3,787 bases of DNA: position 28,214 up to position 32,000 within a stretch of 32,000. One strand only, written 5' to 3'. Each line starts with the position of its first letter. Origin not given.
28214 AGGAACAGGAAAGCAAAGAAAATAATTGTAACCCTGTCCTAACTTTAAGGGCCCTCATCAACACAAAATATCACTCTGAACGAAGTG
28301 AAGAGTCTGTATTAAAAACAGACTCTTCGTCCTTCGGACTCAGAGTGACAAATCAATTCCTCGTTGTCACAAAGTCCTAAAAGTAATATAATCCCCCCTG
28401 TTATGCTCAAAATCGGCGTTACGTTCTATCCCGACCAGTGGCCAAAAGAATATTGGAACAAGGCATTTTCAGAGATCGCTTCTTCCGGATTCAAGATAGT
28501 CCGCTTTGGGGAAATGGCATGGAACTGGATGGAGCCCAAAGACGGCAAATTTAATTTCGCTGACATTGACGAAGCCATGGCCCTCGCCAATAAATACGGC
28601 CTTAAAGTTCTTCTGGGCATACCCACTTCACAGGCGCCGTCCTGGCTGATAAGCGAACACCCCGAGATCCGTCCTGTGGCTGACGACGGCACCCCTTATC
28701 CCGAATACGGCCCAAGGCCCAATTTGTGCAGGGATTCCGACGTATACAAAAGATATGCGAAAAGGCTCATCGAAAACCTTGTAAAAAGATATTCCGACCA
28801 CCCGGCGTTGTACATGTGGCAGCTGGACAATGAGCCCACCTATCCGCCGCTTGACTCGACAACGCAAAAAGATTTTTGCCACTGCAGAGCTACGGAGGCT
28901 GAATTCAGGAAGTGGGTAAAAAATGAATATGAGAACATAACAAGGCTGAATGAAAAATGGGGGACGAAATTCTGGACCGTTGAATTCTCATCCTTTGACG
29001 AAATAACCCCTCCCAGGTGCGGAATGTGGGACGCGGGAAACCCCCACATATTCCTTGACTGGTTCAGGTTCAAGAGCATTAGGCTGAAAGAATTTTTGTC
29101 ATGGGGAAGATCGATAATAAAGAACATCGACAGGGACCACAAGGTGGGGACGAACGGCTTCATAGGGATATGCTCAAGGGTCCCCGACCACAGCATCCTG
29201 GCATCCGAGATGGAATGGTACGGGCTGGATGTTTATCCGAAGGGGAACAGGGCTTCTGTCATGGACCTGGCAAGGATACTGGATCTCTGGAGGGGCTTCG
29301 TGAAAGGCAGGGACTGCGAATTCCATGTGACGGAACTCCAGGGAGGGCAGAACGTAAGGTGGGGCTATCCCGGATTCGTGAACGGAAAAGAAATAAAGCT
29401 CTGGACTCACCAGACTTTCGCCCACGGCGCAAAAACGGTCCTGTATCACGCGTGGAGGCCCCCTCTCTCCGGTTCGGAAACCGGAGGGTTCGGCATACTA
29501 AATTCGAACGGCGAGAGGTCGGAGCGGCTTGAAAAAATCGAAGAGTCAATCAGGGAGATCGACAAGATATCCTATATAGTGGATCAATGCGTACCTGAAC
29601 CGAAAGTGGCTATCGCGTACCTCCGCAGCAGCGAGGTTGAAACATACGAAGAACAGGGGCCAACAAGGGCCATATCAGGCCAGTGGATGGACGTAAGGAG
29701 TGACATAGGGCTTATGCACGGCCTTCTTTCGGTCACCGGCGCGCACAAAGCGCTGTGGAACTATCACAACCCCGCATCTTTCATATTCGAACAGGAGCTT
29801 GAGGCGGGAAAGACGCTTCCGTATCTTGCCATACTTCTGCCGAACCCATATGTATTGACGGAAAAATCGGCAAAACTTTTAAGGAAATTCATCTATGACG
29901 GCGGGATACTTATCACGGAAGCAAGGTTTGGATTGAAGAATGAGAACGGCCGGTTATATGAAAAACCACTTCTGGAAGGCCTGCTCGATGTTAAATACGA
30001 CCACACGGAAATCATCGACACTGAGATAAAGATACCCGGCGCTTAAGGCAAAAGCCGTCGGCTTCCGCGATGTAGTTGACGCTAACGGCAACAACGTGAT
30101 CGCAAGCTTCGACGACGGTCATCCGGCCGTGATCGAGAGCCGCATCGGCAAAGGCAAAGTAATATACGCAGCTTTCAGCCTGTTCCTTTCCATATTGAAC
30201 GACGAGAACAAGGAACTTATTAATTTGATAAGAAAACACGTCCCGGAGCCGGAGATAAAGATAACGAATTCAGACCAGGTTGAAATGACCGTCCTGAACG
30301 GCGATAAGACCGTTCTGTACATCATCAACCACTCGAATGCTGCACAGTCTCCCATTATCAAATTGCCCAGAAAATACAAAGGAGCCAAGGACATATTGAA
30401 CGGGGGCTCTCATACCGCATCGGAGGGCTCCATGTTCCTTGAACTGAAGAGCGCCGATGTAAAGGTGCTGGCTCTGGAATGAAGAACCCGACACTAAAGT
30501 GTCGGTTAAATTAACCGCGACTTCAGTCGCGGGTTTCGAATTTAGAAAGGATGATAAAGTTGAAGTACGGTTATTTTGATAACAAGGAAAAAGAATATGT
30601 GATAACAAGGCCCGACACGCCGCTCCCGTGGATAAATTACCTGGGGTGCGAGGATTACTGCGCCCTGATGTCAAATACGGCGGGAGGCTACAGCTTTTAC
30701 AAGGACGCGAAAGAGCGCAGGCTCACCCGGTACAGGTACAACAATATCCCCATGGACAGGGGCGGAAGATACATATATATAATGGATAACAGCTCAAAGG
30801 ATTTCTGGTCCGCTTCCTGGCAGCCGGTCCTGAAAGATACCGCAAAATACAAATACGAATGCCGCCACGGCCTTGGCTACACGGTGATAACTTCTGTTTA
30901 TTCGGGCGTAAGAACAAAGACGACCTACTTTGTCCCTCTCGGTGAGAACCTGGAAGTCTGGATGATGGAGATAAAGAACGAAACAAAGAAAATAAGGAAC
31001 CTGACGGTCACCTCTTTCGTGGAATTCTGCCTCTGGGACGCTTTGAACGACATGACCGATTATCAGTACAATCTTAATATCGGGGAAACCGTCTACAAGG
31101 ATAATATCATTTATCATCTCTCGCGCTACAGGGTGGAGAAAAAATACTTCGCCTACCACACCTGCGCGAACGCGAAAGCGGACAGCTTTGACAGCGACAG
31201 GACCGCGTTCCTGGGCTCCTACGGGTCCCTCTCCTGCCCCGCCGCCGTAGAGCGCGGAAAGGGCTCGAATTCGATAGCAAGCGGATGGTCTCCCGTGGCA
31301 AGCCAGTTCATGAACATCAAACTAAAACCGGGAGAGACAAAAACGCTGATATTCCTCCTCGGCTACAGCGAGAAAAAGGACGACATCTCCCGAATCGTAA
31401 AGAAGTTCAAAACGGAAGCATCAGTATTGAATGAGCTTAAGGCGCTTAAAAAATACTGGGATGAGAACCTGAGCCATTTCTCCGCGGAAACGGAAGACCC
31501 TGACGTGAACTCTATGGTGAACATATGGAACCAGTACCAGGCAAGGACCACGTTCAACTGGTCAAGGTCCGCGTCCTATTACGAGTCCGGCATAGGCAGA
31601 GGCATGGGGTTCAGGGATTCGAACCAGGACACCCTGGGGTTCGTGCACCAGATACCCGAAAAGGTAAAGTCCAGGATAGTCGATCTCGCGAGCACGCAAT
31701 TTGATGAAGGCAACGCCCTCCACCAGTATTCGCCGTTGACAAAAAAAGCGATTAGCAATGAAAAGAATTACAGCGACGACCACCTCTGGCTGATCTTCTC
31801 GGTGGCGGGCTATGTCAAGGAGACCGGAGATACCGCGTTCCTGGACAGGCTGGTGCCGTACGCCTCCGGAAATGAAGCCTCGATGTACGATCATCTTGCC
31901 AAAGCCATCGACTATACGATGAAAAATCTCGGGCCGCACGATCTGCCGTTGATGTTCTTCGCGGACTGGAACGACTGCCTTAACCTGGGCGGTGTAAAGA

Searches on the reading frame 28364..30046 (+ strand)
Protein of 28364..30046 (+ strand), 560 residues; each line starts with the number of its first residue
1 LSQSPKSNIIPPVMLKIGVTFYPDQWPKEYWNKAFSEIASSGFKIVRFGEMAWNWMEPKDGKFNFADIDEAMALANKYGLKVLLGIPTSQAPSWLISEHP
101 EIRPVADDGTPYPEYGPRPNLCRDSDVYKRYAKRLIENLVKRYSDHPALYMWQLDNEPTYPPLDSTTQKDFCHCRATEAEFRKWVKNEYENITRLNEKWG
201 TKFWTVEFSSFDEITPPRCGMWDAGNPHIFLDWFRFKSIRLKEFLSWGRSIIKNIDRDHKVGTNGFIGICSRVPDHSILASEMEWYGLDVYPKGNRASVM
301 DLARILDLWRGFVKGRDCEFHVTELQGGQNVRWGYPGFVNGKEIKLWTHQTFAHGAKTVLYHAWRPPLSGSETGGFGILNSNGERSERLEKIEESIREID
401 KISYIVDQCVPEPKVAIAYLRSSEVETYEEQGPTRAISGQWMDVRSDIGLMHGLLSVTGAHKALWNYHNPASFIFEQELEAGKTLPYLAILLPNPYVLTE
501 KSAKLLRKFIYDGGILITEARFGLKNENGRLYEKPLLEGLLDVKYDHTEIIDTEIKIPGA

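Call 10: search_protein_families(library=pfam, max_evalue=1, proteins=[window:28364-30046:+])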
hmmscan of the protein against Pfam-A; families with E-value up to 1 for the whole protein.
window:28364-30046:+ (560 aa): 7 families
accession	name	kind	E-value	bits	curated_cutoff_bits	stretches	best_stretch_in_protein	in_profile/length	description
PF02449.21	Glyco_hydro_42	-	1.1e-87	295.3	21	1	21-402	2-376/376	Beta-galactosidase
PF08532.16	Glyco_hydro_42M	-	8e-05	22.7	25.8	1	461-540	36-114/207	Beta-galactosidase trimerisation domain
PF01301.25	Glyco_hydro_35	-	0.00025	21.2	27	1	25-84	20-81/319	Glycosyl hydrolases family 35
PF01373.23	Glyco_hydro_14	-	0.0062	16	27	1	172-253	181-250/402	Glycosyl hydrolase family 14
PF14488.12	DUF4434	-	0.01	15.8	30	1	25-160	15-136/283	Domain of unknown function (DUF4434)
PF00331.26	Glyco_hydro_10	-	0.016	14.9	22.1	1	38-158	31-129/311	Glycosyl hydrolase family 10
PF02836.23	Glyco_hydro_2_C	-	0.051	13.2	21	1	127-160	105-138/302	Glycosyl hydrolases family 2, TIM barrel domain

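Call 43: search_protein_families(library=ncbifam, max_evalue=0.00001, proteins=[window:28364-30046:+])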
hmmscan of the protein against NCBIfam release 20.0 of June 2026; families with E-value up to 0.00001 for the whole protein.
window:28364-30046:+ (560 aa): 1 family
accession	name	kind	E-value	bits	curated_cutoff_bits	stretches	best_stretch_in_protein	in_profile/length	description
NF041127.1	exo_beta_glucsam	equivalog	7.6e-09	34.2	1500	1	25-247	28-261/782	exo-beta-D-glucosaminidase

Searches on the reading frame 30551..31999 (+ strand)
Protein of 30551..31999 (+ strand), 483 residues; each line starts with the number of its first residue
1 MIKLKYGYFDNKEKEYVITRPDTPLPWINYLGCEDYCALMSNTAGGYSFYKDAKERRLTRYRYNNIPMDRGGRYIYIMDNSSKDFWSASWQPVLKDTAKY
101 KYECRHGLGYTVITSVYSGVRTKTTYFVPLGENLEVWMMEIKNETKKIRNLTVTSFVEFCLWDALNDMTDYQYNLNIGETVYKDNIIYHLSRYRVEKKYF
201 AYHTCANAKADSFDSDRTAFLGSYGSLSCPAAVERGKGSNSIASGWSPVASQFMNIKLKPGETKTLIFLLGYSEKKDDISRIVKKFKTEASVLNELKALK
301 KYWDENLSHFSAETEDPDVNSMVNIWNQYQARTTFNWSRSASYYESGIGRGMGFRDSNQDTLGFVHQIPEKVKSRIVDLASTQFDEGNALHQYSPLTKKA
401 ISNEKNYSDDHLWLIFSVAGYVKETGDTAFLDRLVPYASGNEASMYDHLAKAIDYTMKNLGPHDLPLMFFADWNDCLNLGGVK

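Call 10: search_protein_families(library=pfam, max_evalue=1, proteins=[window:30551-31999:+])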
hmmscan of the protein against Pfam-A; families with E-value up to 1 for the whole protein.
window:30551-31999:+ (483 aa): 3 families
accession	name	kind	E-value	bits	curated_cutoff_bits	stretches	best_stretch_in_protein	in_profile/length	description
PF06165.18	GH94_b-supersand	-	6e-88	295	23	1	24-271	1-251/251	Glycosyl hydrolase 94, supersandwich domain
PF17167.11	Glyco_hydro_94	-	6.7e-67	226.5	27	1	302-481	1-195/420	Glycosyl hydrolase 94 superfamily, catalytic domain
PF22734.1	NNH2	-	0.0045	17.1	27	1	271-344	55-121/181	NACHT N-terminal Helical domain 2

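Call 43: search_protein_families(library=ncbifam, max_evalue=0.00001, proteins=[window:30551-31999:+])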
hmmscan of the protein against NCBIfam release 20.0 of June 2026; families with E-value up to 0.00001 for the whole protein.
window:30551-31999:+ (483 aa): 0 families
